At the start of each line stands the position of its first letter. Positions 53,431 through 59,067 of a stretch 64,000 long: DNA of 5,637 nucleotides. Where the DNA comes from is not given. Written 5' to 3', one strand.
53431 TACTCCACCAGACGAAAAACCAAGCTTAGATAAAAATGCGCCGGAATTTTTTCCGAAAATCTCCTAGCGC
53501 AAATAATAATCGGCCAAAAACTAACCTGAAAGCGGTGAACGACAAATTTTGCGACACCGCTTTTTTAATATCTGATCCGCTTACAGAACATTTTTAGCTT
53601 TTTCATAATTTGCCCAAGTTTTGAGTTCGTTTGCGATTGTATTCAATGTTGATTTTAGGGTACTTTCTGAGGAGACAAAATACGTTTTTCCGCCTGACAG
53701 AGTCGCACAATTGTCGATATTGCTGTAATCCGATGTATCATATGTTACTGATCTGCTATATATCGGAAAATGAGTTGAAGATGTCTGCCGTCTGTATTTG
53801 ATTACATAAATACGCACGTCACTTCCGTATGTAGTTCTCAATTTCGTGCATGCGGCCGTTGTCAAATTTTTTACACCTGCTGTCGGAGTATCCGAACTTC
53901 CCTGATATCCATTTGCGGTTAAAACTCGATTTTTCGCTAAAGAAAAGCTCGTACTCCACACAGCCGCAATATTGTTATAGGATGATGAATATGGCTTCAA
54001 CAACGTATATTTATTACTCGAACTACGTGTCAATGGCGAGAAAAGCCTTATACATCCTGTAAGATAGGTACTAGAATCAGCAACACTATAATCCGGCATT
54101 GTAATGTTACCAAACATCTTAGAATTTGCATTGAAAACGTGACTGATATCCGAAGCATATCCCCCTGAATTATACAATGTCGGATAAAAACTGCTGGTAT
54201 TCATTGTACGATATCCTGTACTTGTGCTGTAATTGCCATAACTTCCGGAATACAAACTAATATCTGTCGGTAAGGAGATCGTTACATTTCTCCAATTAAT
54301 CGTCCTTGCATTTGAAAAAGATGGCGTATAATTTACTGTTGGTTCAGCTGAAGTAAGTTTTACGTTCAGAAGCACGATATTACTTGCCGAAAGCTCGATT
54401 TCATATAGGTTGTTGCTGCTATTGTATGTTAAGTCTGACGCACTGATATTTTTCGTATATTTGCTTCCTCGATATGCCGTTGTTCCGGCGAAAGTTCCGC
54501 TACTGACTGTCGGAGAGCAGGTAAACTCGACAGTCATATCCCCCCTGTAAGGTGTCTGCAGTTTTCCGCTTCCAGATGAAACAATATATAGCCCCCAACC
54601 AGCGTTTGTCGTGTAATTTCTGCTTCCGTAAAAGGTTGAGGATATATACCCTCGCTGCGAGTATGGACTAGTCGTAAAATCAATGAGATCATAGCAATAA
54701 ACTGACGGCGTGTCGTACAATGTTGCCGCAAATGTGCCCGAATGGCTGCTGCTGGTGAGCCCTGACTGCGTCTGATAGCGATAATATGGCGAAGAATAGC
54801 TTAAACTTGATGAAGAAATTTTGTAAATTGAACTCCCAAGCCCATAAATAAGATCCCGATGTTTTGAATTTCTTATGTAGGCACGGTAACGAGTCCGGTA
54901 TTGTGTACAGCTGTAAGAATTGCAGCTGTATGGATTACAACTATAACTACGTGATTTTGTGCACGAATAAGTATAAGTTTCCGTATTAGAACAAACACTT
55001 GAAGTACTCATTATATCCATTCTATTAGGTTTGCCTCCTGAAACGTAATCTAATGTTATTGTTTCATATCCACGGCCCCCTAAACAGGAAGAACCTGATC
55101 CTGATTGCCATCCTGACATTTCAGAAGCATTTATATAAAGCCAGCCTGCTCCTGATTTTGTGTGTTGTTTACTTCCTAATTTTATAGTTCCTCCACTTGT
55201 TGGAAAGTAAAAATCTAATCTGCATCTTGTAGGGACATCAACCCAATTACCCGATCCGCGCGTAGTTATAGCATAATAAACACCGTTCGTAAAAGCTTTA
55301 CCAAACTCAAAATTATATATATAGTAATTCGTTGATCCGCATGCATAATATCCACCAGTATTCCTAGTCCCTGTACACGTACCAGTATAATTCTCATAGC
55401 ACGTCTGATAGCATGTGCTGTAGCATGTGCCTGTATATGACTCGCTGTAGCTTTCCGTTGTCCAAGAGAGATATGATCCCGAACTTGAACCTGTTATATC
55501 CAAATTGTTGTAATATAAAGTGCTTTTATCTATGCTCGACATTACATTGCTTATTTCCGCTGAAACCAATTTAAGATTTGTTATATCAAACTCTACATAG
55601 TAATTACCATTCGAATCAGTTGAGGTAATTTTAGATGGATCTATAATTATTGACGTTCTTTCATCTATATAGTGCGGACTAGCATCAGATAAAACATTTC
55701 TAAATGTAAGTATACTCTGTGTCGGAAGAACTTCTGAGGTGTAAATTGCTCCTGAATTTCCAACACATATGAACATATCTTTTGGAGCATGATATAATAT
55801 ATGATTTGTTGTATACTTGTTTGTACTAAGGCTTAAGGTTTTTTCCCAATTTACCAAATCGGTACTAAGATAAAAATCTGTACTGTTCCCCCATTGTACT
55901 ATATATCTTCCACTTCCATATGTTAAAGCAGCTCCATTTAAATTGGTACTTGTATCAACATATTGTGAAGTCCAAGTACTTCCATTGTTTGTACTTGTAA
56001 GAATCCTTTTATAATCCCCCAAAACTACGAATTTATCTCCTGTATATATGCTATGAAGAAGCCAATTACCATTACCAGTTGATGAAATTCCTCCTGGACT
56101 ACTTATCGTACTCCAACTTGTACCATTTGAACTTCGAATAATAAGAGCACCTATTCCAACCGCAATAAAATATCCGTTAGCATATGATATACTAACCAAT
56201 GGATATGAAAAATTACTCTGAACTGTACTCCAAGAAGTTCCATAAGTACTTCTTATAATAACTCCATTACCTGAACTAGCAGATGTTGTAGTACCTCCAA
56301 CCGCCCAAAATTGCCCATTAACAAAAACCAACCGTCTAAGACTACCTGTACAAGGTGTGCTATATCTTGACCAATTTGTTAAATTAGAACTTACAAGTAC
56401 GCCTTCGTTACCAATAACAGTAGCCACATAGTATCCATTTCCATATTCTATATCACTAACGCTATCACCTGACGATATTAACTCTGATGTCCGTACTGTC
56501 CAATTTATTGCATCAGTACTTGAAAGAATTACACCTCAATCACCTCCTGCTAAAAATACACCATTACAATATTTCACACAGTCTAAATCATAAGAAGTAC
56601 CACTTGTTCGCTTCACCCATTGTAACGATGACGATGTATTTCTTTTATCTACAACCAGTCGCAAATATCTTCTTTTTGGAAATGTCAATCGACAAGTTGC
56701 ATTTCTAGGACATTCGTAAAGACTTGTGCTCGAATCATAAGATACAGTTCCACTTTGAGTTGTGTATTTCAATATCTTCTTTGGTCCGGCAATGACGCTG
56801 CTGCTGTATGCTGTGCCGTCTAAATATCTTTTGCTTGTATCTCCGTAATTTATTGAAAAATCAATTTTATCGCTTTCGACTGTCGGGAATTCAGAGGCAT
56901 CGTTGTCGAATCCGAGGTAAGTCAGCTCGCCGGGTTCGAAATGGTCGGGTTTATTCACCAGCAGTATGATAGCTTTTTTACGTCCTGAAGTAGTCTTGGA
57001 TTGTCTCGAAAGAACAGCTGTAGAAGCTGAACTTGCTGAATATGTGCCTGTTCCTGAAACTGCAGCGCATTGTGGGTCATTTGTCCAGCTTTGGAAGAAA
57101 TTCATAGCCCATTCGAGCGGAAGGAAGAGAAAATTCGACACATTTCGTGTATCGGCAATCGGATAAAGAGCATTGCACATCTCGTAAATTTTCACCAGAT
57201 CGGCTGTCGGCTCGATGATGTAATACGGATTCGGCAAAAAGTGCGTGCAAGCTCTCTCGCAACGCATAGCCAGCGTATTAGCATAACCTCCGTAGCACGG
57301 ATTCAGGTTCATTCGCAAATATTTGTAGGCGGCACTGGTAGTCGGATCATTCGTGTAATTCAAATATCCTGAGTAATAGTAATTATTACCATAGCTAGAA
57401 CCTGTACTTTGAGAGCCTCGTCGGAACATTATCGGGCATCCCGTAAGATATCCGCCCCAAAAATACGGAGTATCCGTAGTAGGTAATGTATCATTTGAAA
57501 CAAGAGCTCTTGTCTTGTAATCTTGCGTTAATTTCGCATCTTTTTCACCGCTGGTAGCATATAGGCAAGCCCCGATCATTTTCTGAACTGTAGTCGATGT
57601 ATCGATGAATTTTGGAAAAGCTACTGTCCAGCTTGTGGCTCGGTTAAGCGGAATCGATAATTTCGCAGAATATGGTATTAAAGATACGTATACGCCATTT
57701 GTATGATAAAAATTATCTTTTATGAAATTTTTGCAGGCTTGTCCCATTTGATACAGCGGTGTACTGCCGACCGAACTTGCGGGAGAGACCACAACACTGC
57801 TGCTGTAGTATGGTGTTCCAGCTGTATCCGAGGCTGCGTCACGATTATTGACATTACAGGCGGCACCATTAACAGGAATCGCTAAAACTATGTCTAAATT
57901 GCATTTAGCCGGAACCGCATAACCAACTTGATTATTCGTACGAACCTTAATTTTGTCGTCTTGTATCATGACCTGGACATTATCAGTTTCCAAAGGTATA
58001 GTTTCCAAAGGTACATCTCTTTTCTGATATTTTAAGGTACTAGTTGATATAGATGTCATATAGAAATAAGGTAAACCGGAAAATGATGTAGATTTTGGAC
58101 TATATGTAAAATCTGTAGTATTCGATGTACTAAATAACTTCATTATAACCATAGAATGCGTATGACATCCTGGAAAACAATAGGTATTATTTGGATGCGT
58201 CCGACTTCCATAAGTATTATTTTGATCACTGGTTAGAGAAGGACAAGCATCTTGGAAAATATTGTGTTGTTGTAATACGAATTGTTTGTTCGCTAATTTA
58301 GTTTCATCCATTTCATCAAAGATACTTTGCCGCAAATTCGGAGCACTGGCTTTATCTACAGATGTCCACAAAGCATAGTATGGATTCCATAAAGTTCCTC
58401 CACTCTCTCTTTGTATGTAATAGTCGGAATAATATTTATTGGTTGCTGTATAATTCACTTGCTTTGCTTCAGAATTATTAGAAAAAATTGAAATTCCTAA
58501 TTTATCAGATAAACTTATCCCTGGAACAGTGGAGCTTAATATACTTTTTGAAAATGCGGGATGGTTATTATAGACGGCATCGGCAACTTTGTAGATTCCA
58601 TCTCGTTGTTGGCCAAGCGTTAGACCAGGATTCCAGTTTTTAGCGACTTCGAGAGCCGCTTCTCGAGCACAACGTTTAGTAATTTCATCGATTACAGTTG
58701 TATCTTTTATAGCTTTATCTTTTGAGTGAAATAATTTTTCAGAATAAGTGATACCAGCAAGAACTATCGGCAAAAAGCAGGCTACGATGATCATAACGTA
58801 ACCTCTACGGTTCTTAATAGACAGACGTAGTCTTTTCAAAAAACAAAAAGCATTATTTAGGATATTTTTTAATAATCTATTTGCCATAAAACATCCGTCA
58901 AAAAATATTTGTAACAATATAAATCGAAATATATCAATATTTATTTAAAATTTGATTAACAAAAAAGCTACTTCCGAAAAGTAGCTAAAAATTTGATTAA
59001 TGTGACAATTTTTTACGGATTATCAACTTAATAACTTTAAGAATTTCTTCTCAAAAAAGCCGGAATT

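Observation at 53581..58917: A single in-frame TGA splits a ~1,770-codon TadG-like / beta-propeller gene in the middle of a propeller blade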

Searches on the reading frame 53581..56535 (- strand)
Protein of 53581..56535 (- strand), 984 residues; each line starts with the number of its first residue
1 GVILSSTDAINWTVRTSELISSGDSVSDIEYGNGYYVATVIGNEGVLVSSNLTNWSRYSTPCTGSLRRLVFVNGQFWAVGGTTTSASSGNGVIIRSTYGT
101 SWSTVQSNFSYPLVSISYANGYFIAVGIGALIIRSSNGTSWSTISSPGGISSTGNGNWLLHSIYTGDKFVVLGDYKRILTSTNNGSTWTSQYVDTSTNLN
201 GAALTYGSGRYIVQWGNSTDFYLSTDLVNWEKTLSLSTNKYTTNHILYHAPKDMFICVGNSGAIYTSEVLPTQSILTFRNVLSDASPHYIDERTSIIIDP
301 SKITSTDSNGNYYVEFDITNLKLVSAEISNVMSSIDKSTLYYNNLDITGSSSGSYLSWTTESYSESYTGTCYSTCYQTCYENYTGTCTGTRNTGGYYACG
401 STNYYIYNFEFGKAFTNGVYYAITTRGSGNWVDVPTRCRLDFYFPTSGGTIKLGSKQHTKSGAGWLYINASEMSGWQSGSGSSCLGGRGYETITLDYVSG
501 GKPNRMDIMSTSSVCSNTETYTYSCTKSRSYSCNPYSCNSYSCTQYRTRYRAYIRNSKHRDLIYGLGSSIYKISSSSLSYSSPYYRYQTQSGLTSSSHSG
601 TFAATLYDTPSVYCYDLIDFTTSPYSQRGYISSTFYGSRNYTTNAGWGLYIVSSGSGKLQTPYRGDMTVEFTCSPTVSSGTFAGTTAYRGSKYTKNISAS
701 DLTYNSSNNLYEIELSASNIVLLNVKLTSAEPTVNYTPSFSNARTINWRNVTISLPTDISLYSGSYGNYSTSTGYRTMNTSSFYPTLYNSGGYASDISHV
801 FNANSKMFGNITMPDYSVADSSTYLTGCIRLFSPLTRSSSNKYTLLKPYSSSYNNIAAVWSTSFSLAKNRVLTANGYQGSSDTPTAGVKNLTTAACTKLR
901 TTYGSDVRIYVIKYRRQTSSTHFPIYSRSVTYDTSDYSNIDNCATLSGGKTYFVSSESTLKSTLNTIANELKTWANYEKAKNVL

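Call 7: search_protein_families(library=pfam, proteins=[window:53581-56535:-], max_evalue=0.01)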
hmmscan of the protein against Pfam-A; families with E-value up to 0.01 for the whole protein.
window:53581-56535:- (984 aa): 0 families

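Call 41: search_protein_families(library=ncbifam, proteins=[P0031, P0032], max_evalue=1)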
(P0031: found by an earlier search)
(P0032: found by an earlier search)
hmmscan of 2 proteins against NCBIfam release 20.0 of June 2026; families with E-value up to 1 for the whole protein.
P0031 (783 aa): 1 family
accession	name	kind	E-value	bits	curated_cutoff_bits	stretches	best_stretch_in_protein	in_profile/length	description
NF033732.0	borfam95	equivalog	0.14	12.1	60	1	670-708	131-168/176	exported protein A EppA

P0032 (948 aa): 1 family
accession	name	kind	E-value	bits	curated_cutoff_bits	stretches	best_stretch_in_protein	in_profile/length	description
TIGR02588.1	TIGR02588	hypoth_equivalog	0.069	13.1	95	1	255-299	31-74/122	TIGR02588 family protein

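Call 77: search_protein_families(library=pfam, proteins=[P0155, P0156, P0161, P0163, P0160], max_evalue=0.01)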
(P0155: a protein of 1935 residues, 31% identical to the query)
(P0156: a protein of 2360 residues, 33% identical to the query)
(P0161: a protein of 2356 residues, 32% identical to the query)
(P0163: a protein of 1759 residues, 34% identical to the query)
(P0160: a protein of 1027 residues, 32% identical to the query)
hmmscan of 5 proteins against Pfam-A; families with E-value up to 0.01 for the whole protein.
P0155 (1935 aa): 0 families

P0156 (2360 aa): 1 family
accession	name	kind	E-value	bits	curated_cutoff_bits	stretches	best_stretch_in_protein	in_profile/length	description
PF13400.11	Tad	-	0.0064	17.2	22.3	0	22-68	1-46/47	Putative Flp pilus-assembly TadE/G-like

P0161 (2356 aa): 0 families

P0163 (1759 aa): 0 families

P0160 (1027 aa): 0 families

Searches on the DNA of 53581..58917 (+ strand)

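Call 8: search_dna_similar(query=window:53581-58917:+, collection=ecoli_genomes, mode=near, max_rows=5)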
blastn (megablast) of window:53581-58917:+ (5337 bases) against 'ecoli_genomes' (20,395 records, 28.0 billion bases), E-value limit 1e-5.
No match.

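Call 25: search_rna_families(source=window, start=56200, end=56800, threshold=evalue, max_evalue=10)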
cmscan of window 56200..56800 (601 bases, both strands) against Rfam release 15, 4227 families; matches with E-value up to 10: 0.
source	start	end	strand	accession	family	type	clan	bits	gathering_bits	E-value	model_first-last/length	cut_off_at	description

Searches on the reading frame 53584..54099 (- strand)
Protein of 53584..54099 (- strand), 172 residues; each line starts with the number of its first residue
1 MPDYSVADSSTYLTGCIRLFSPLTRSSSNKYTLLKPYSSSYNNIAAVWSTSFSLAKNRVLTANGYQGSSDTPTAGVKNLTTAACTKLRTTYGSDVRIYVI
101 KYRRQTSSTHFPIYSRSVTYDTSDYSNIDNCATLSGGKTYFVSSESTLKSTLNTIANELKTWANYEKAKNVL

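Call 29: search_protein_families(library=pfam, proteins=[window:53584-54099:-], max_evalue=5)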
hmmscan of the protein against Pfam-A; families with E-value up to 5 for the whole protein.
window:53584-54099:- (172 aa): 0 families

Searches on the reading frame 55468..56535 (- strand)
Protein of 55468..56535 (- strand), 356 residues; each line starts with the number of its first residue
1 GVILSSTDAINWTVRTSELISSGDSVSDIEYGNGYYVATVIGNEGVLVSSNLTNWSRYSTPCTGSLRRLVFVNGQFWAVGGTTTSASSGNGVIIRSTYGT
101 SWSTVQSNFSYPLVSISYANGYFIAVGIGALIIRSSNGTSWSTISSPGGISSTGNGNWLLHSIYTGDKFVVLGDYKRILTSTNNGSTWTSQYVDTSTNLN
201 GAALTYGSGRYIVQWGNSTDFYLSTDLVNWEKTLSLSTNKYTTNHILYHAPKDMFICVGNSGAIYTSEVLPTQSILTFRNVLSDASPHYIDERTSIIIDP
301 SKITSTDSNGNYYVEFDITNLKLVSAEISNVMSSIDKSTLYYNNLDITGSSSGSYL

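Call 29: search_protein_families(library=pfam, proteins=[window:55468-56535:-], max_evalue=5)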
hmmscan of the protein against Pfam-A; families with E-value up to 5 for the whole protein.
window:55468-56535:- (356 aa): 3 families
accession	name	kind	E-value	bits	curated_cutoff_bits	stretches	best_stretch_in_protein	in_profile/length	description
PF15902.12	Sortilin-Vps10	-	0.00085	18.7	33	1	135-243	7-121/446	Sortilin, neurotensin receptor 3,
PF24691.1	TreTu_C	-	0.052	14.6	27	1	299-341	37-79/100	TreTu toxin, C-terminal domain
PF20646.2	Hpf1_C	-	0.18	11.9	25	1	301-314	17-30/35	Hpf1 C-terminal YTTT repeat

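Call 35: find_related_loci(query=window:55534-56535:-, collection=metagenome_contigs, flank=6000)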
Query seq(334 aa) (334 aa) in metagenome_contigs; peptide patterns used: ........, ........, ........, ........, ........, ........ (x = any residue, [..] = any of these).
131 stretches matched a pattern; 1 encode a relative of the query (tblastn E <= 1e-3); 1 distinct loci.
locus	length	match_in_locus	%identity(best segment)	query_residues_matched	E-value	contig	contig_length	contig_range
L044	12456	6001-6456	31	1-147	2e-8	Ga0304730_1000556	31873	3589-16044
